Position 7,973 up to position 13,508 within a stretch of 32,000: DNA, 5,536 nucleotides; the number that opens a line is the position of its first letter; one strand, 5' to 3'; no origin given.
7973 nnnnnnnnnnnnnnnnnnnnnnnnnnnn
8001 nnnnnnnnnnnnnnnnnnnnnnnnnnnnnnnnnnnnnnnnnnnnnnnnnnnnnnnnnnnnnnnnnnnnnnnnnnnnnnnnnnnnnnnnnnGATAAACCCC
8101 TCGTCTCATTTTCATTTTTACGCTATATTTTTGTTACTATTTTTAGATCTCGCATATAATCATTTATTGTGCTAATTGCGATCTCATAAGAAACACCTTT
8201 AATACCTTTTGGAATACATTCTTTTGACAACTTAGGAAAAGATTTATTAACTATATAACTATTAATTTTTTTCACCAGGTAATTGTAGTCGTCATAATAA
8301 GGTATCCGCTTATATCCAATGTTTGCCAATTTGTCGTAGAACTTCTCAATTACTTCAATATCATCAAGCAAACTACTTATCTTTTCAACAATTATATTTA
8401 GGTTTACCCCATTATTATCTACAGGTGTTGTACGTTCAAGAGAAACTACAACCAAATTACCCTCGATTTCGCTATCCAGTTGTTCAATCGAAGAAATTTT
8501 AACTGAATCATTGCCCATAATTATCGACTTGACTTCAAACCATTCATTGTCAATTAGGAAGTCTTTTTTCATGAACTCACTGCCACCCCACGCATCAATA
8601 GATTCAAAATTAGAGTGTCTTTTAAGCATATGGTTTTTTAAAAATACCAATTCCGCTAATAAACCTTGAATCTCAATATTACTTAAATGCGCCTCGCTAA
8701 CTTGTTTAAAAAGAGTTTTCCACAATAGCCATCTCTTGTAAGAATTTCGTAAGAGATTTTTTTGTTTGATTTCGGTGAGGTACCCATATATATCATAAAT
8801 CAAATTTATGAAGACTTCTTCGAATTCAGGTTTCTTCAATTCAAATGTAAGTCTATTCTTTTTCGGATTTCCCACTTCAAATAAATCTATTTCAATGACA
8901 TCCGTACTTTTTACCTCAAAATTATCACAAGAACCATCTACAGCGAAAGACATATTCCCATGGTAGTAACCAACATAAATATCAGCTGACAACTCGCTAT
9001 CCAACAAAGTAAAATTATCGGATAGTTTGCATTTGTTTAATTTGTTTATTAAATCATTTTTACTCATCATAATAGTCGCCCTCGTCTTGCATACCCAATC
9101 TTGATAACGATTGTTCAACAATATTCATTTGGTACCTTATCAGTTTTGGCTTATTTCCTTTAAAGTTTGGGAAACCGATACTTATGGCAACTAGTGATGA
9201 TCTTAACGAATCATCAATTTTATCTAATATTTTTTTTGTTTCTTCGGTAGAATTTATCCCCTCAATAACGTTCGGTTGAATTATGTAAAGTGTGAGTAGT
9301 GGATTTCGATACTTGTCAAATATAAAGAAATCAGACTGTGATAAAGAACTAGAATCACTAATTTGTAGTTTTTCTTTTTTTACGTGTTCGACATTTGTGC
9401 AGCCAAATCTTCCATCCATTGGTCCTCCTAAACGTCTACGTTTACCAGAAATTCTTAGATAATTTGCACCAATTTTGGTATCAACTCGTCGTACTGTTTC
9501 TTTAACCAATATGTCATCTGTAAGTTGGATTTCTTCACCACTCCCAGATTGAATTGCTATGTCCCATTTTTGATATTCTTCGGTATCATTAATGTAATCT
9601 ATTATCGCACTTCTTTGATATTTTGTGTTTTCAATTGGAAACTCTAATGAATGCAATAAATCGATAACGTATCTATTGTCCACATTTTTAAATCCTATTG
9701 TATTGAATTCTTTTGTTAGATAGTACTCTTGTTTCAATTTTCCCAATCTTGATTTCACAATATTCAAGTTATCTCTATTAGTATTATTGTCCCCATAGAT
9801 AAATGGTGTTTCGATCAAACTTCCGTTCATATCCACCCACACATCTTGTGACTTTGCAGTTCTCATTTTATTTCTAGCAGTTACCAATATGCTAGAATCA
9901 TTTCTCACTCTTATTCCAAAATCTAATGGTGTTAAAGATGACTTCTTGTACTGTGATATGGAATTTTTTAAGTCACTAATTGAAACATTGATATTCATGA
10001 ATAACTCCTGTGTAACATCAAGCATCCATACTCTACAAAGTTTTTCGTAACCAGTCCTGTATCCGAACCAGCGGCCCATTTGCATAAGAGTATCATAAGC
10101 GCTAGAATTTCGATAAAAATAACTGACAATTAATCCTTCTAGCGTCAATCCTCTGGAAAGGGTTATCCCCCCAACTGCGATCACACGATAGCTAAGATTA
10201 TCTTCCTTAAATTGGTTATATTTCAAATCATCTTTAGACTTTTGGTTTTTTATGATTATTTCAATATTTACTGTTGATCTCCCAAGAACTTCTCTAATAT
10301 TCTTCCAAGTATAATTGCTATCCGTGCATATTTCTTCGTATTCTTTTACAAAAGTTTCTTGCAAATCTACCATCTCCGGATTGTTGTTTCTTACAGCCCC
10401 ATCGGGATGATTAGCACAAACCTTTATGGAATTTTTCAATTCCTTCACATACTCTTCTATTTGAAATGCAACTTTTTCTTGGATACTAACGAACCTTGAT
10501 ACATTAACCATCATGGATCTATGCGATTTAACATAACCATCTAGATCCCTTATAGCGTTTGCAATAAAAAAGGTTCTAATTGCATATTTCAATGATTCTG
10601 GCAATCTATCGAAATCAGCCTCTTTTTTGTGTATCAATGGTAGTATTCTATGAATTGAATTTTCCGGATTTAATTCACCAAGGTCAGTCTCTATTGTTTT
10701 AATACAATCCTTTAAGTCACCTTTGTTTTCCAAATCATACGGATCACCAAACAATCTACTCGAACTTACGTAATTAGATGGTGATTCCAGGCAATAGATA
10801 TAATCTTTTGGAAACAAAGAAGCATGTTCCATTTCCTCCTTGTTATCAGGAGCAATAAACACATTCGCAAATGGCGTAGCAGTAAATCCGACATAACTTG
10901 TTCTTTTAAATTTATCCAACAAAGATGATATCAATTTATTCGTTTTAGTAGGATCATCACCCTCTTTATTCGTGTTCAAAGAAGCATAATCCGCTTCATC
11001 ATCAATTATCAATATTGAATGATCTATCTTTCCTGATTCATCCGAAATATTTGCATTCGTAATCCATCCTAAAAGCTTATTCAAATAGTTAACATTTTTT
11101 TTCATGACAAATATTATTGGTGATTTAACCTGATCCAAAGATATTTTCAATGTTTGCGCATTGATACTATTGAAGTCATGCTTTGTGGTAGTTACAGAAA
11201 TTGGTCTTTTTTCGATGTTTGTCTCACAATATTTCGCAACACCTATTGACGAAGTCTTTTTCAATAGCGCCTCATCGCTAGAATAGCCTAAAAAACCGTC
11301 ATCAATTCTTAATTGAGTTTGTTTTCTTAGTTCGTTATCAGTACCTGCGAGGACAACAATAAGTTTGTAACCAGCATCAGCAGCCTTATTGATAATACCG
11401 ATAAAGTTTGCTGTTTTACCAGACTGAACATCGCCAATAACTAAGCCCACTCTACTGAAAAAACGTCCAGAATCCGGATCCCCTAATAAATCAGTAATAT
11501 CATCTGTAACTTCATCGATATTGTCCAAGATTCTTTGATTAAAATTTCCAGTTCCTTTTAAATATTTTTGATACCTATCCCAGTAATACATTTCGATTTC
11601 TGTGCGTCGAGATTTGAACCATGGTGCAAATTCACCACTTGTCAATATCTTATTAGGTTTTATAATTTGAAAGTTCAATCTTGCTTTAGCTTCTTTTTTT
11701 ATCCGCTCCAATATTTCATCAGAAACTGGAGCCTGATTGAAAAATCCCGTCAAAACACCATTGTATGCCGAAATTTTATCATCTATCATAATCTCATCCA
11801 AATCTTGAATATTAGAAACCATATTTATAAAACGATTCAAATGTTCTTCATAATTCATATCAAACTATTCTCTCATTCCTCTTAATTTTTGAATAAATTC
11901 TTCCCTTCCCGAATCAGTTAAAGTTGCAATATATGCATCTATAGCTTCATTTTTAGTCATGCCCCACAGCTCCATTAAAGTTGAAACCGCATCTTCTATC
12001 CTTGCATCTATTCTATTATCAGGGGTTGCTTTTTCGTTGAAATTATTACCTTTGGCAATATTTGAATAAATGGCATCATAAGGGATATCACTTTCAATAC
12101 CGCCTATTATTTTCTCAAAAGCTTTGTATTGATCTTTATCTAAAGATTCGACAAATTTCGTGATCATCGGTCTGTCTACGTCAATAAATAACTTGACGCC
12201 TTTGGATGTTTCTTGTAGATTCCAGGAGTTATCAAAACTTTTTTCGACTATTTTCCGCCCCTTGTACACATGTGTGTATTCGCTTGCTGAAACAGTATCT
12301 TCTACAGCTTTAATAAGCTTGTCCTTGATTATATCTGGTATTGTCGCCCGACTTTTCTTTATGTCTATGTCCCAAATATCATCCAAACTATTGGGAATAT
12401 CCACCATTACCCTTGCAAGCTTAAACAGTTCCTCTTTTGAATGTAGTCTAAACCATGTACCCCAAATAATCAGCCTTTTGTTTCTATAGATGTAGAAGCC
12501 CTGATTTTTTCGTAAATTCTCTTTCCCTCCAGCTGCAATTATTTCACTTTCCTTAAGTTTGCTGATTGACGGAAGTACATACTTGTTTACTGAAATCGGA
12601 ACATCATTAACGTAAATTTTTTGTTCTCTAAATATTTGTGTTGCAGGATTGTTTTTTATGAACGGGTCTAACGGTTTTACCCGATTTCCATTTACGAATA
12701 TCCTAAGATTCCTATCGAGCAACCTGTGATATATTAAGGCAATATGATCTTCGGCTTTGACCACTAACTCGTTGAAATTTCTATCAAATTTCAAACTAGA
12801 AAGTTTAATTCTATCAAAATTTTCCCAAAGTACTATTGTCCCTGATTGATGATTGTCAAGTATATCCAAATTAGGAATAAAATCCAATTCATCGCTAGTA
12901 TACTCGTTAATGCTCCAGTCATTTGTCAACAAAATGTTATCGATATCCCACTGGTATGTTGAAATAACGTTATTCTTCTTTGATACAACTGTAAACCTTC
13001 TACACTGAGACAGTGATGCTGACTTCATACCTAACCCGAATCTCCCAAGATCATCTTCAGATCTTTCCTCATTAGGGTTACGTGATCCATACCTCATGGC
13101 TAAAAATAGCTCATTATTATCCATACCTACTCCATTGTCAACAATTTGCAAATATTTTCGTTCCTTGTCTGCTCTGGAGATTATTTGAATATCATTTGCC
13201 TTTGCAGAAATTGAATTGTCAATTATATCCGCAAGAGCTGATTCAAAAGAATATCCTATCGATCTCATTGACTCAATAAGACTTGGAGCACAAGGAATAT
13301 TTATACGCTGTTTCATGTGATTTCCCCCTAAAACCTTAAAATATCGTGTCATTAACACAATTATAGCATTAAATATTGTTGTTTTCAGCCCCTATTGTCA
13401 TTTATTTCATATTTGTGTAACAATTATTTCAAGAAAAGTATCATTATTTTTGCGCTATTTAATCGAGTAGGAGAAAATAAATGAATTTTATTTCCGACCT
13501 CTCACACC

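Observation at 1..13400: AT-rich, single-strand block of nine genes that looks like a stacked defence island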

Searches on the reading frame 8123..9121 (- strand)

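Call 6: search_protein_families(library=pfam, proteins=[window:8123-9121:-], max_evalue=0.01)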
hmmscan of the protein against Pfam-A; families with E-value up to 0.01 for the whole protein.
window:8123-9121:- (332 aa): 1 family
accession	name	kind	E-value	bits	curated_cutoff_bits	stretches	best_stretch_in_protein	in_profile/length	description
PF14390.12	DUF4420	-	9.1e-50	170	27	1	40-317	22-306/306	Putative PD-(D/E)XK family member, (DUF4420)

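Call 7: search_protein_families(library=padloc, proteins=[window:8123-9121:-], max_evalue=0.01)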
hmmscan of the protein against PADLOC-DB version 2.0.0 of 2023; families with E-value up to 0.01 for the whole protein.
window:8123-9121:- (332 aa): 2 families
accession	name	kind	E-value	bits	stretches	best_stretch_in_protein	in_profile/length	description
PDLC02206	MzaD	-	3.6e-16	57.6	1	76-321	77-322/342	-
PDLC02980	AriA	-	0.00061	17.8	1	67-173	75-180/304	-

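Call 28: search_protein_families(library=ncbifam, proteins=[window:8123-9121:-], max_evalue=0.001)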
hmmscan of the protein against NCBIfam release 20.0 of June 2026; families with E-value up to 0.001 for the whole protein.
window:8123-9121:- (332 aa): 1 family
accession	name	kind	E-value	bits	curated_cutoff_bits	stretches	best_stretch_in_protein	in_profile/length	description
NF041934.1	MzaD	equivalog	9.5e-22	77.6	420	1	97-329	86-321/326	MZA anti-phage system associated PD-(D/E)XK motif protein MzaD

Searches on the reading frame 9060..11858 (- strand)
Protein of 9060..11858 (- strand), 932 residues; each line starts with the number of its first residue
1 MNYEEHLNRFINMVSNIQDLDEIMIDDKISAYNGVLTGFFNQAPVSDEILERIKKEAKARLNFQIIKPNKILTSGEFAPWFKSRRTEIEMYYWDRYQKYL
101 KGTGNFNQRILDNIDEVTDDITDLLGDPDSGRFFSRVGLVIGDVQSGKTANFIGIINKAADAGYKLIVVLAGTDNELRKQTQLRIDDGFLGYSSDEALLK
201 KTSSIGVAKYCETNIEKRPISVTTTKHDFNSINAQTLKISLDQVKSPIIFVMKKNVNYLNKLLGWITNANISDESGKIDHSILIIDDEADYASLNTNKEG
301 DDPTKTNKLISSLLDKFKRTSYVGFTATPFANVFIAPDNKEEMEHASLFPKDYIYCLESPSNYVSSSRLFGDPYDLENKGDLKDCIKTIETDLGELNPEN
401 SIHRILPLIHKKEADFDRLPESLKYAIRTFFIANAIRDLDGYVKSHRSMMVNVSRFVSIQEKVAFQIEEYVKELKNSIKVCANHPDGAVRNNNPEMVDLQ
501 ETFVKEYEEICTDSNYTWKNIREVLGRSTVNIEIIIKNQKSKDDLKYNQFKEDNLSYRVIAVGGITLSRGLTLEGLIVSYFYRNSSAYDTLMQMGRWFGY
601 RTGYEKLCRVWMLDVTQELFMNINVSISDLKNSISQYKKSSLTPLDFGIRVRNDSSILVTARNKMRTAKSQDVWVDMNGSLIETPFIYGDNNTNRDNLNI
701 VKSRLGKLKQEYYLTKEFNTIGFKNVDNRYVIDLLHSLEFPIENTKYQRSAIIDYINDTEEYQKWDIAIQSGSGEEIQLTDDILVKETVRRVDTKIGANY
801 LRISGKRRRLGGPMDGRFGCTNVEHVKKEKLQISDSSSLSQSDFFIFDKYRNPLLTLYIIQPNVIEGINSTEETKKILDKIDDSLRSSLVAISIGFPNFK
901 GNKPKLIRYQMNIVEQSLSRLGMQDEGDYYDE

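Call 6: search_protein_families(library=pfam, proteins=[window:9060-11858:-], max_evalue=0.01)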
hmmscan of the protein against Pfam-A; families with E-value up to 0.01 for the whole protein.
window:9060-11858:- (932 aa): 2 families
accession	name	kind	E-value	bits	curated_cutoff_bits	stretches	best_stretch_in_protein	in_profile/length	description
PF10593.14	Z1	-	3.6e-68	230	25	1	422-656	1-226/228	Z1 domain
PF04851.21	ResIII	-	0.0002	21.8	22.5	1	146-330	34-163/164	Type III restriction enzyme, res subunit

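Call 7: search_protein_families(library=padloc, proteins=[window:9060-11858:-], max_evalue=0.01)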
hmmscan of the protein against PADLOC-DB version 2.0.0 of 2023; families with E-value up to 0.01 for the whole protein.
window:9060-11858:- (932 aa): 2 families
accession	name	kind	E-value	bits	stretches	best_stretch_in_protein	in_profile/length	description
PDLC02205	MzaC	-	1.3e-119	398.6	1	77-773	81-797/952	-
PDLC03202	Helicase_II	-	1.6e-34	117.2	2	243-636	114-445/621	Type II helicase domain protein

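Call 13: find_encoding_contigs(protein=window:9060-11858:-, flank=10000, max_places=6)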
Protein window:9060-11858:- (932 aa): no gene with exactly this product is on record in the collection.

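Call 16: find_homologous_proteins(query=window:9060-11858:-, max_evalue=1e-20)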
Query window:9060-11858:- (932 aa): 7928 proteins with E <= 1e-20 among 8000 candidates; the best 120 are listed.
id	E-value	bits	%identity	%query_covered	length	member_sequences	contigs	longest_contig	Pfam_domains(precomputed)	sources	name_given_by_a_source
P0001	0.0e+0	2095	100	100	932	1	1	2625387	PF10593.15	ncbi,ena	-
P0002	0.0e+0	1441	68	100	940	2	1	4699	PF10593.15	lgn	-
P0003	2.9e-237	808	45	99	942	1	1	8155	PF10593.15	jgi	-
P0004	3.0e-235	801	44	99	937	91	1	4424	PF10593.15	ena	-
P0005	2.7e-234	798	44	99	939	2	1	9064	PF10593.15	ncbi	-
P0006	7.6e-234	797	45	98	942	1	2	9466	PF10593.15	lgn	-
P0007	3.4e-233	795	44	100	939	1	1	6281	PF10593.15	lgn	-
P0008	1.3e-232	793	45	99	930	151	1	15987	PF10593.15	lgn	-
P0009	1.6e-232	792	44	100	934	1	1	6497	PF10593.15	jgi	jgi:hypothetical protein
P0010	1.4e-229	783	45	100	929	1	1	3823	PF10593.15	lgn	-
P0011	5.8e-228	777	44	99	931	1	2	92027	PF10593.15,PF04851.22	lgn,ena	-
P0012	3.8e-227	775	45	96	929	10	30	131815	PF10593.15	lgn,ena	-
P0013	6.5e-227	774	43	98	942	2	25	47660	PF10593.15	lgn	-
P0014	1.4e-223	763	43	100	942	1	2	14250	PF10593.15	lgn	-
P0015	4.3e-223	761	46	89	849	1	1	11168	PF10593.15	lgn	-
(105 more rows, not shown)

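Call 17: find_encoding_contigs(protein=P0001, flank=10000, max_places=4)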
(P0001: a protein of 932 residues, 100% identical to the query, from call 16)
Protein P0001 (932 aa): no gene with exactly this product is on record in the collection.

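Call 28: search_protein_families(library=ncbifam, proteins=[window:9060-11858:-], max_evalue=0.001)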
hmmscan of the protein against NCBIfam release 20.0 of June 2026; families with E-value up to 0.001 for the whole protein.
window:9060-11858:- (932 aa): 1 family
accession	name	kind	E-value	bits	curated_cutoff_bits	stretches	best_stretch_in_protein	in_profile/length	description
NF041933.1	MzaC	equivalog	1.1e-143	480.1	1500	1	74-779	73-800/806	MZA anti-phage system associated Z1 domain-containing protein MzaC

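Call 36: find_encoding_contigs(protein=P0012, flank=10000, max_places=2)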
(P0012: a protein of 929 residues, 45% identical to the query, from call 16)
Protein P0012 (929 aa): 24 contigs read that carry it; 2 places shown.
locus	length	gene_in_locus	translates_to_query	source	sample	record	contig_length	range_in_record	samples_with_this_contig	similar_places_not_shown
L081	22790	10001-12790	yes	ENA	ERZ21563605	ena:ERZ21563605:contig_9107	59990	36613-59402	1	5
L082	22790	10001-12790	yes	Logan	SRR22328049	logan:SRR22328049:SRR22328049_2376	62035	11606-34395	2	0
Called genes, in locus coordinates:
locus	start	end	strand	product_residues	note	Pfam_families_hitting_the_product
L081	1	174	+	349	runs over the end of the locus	PF01420:Methylase_S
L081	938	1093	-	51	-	-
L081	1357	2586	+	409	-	PF04973:NMN_transporter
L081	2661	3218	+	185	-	PF08207:EFP_N, PF01132:EFP, PF09285:Elong-fact-P_C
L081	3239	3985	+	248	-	PF00106:adh_short, PF01370:Epimerase (weak), PF08659:KR, PF13561:adh_short_C2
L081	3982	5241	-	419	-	PF06838:Met_gamma_lyase, PF01053:Cys_Met_Meta_PP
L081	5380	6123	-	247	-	PF03575:Peptidase_S51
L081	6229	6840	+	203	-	-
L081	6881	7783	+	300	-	PF14338:Mrr_N, PF04471:Mrr_cat, PF22722:NA-iREase1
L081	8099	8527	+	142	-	PF03852:Vsr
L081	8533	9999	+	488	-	PF02518:HATPase_c (weak), PF13589:HATPase_c_3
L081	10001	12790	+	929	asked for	PF10593:Z1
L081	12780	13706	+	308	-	PF14390:DUF4420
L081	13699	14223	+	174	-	PF22879:AIPR_N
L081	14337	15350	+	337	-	PF12762:DDE_Tnp_IS1595 (weak)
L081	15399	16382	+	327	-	PF10592:AIPR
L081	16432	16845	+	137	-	-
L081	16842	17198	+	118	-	PF05717:TnpB_IS66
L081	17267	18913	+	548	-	PF13007:LZ_Tnp_IS66 (weak), PF13005:zf-IS66, PF03050:DDE_Tnp_IS66, PF13817:DDE_Tnp_IS66_C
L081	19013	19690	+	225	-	PF10592:AIPR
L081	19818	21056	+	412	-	PF00145:DNA_methylase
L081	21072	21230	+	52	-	PF11907:DUF3427 (weak)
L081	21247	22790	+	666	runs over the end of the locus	PF03682:UPF0158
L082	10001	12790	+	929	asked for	PF10593:Z1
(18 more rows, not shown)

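Call 37: find_encoding_contigs(protein=P0011, flank=10000, max_places=2)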
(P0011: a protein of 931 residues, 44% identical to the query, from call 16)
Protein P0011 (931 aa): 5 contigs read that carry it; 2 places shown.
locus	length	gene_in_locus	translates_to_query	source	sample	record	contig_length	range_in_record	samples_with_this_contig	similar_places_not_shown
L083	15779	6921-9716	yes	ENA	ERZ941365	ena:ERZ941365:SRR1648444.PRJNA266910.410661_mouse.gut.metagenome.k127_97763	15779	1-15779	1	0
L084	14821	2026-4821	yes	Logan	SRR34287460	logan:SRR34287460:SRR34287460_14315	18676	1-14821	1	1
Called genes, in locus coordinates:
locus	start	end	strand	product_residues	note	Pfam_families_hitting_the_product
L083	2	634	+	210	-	?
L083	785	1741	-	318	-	PF00056:Ldh_1_N, PF02866:Ldh_1_C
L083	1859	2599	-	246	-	-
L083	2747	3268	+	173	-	PF14317:YcxB (weak)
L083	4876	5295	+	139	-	PF03852:Vsr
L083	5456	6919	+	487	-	PF13589:HATPase_c_3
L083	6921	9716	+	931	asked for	PF04851:ResIII (faint), PF10593:Z1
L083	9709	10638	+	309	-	PF14390:DUF4420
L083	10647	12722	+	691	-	PF22879:AIPR_N, PF10592:AIPR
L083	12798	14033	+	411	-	PF00145:DNA_methylase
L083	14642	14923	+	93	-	PF04221:RelB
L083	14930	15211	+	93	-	PF15738:YafQ_toxin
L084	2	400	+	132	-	?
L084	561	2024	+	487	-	PF13589:HATPase_c_3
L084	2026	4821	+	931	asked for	PF04851:ResIII (faint), PF10593:Z1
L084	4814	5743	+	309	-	PF14390:DUF4420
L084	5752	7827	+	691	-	PF22879:AIPR_N, PF10592:AIPR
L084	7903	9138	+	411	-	PF00145:DNA_methylase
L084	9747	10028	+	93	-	PF04221:RelB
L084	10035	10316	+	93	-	PF15738:YafQ_toxin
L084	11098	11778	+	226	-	PF13151:DUF3990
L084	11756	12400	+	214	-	PF01381:HTH_3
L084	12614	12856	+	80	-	PF20008:DUF6429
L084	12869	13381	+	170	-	PF01661:Macro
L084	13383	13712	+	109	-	-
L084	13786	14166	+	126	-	PF06397:Desulfoferrod_N (weak), PF01880:Desulfoferrodox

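Call 71: find_encoding_contigs(protein=P0002, flank=10000, max_places=2)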
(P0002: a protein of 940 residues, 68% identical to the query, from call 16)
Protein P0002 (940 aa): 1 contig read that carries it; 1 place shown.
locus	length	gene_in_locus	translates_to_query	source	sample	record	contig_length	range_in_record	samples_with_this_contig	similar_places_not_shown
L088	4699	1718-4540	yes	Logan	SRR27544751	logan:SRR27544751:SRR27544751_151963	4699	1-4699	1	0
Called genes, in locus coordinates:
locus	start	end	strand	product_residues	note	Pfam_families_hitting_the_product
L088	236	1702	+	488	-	PF02518:HATPase_c (faint), PF13589:HATPase_c_3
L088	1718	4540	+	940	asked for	PF10593:Z1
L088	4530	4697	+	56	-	?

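Call 90: search_dna_similar(query=window:9060-11858:-, collection=plasmids, mode=protein, max_rows=12)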
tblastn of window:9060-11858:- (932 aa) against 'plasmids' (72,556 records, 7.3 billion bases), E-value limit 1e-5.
Records with a match: 39; places in all: 39; records where one place covers at least 80% of the query: 9.
Best place of each record, by identity: <60% 39.
By first word of the organism name: Rhizobium 5; Agrobacterium 3; Streptomyces 3; Neorhizobium 2; Priestia 2; Azospirillum 2; Ensifer 2; Hymenobacter 2; Neisseria 2; Subdoligranulum 1; and 15 more.
By predicted mobility (MOB-suite, as given by PLSDB): non-mobilizable 28; mobilizable 6; conjugative 5.
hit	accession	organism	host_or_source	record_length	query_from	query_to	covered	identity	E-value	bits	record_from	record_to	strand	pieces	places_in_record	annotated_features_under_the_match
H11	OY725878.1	Subdoligranulum variabile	-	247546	80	915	90%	37.3%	2e-152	506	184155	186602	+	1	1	record has no annotation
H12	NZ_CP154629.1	Acetoanaerobium noterae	cell culture,Sludge of a digestion ...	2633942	22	915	96%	34.5%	2e-150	500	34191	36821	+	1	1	none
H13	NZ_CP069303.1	Shinella sp. PSBB067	monoisolate,Minnesota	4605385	62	829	82%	36.2%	7e-134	451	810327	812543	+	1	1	none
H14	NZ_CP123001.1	Neorhizobium petrolearium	single cell,petroleum contaminated soil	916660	1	797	86%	33.5%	1e-119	410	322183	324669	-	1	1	Z1 domain-containing protein | ATP-binding protein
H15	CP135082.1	Agrobacterium pusense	Single cell,Heavy rainforest soil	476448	1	793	85%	33.7%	1e-119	410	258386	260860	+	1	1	record has no annotation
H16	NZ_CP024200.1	Thalassospira marina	-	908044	40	792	81%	34.5%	8e-116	399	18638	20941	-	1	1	Z1 domain-containing protein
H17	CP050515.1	Rhizobium leguminosarum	Trifolium repens,cell culture,root ...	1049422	97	898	86%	30.8%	6e-93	331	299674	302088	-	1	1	Z1 domain-containing protein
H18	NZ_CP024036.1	Priestia aryabhattai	single cell,enriched culture of compost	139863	6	798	85%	30.8%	4e-84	305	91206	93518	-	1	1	Z1 domain-containing protein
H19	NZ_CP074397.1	Agrobacterium salinitolerans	Cotton,tiaaue sample,root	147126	52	769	77%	33.4%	1e-109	380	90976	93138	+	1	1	Z1 domain-containing protein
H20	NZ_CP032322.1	Azospirillum argentinense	soil sample,Agricultural field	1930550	51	784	79%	32.4%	1e-105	369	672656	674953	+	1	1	record has no annotation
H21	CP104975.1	Devosia sp. A8/3-2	Oxytropis tragacanthoides,cell ...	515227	69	697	65%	39.4%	7e-108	441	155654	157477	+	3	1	Z1 domain-containing protein (x2) | hypothetical protein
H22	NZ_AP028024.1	Helicobacter sp. NHP21005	Felis catus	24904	80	801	77%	32.5%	1e-93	333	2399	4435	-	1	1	Z1 domain-containing protein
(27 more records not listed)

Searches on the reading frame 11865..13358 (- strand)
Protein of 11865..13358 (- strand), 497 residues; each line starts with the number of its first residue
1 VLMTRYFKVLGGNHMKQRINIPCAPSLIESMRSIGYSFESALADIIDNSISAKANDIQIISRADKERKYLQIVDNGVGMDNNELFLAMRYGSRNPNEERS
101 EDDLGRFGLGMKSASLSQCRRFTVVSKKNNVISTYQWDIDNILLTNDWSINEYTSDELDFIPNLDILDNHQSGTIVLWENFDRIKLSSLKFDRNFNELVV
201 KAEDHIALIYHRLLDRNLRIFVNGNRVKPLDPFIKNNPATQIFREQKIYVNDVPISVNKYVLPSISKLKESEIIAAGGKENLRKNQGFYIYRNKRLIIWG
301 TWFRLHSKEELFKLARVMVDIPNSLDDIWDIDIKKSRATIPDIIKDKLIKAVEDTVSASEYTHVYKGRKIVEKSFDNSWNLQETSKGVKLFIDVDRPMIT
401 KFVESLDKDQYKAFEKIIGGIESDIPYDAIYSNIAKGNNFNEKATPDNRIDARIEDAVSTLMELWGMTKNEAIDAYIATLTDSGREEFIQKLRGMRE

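Call 6: search_protein_families(library=pfam, proteins=[window:11865-13358:-], max_evalue=0.01)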
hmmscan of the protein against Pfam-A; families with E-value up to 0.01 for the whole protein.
window:11865-13358:- (497 aa): 3 families
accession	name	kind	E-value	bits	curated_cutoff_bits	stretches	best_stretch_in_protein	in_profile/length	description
PF13589.12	HATPase_c_3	-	8.3e-37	126.7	25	1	36-174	1-137/137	Histidine kinase-, DNA gyrase B-, and HSP90-like ATPase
PF02518.31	HATPase_c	-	8.9e-05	23.3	26.4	1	40-114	8-80/111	Histidine kinase-, DNA gyrase B-, and HSP90-like ATPase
PF16790.10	Phage_clamp_A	-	0.0093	16.8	27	0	413-491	52-128/144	Bacteriophage clamp loader A subunit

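Call 7: search_protein_families(library=padloc, proteins=[window:11865-13358:-], max_evalue=0.01)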
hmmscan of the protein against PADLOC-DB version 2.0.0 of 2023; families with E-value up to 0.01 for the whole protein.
window:11865-13358:- (497 aa): 2 families
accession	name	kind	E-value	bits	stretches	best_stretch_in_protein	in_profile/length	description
PDLC02204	MzaB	-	1.4e-75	252.7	1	20-437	7-433/500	-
PDLC03419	REase_II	-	0.00049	16.6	1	36-130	22-123/695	Type II restriction enzyme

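Call 28: search_protein_families(library=ncbifam, proteins=[window:11865-13358:-], max_evalue=0.001)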
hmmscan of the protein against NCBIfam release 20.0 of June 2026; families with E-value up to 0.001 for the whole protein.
window:11865-13358:- (497 aa): 7 families
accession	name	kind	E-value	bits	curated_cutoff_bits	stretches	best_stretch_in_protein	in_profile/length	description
NF041932.1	MzaB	equivalog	4.8e-93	312.1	850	1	27-438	1-421/480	MZA anti-phage system associated ATPase MzaB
NF050001.1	restrict_BbrUII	equivalog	4.7e-09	35.3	550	1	40-228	23-204/659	BbrUII/HgiDII family restriction enzyme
NF003555.1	PRK05218.1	equivalog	6.7e-07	28.2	371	1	45-137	47-149/614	molecular chaperone HtpG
TIGR00585.2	mutl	equivalog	2.9e-06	26.5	180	1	40-88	23-70/555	DNA mismatch repair endonuclease MutL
NF000953.0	PRK00095.2-4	equivalog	2.4e-05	23.4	693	1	40-92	25-76/611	DNA mismatch repair endonuclease MutL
NF010683.0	PRK14083.1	equivalog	2.6e-05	22.9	455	1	54-137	53-139/604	HSP90 family protein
NF000951.0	PRK00095.2-1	equivalog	0.00025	19.9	391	1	37-129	24-116/559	DNA mismatch repair endonuclease MutL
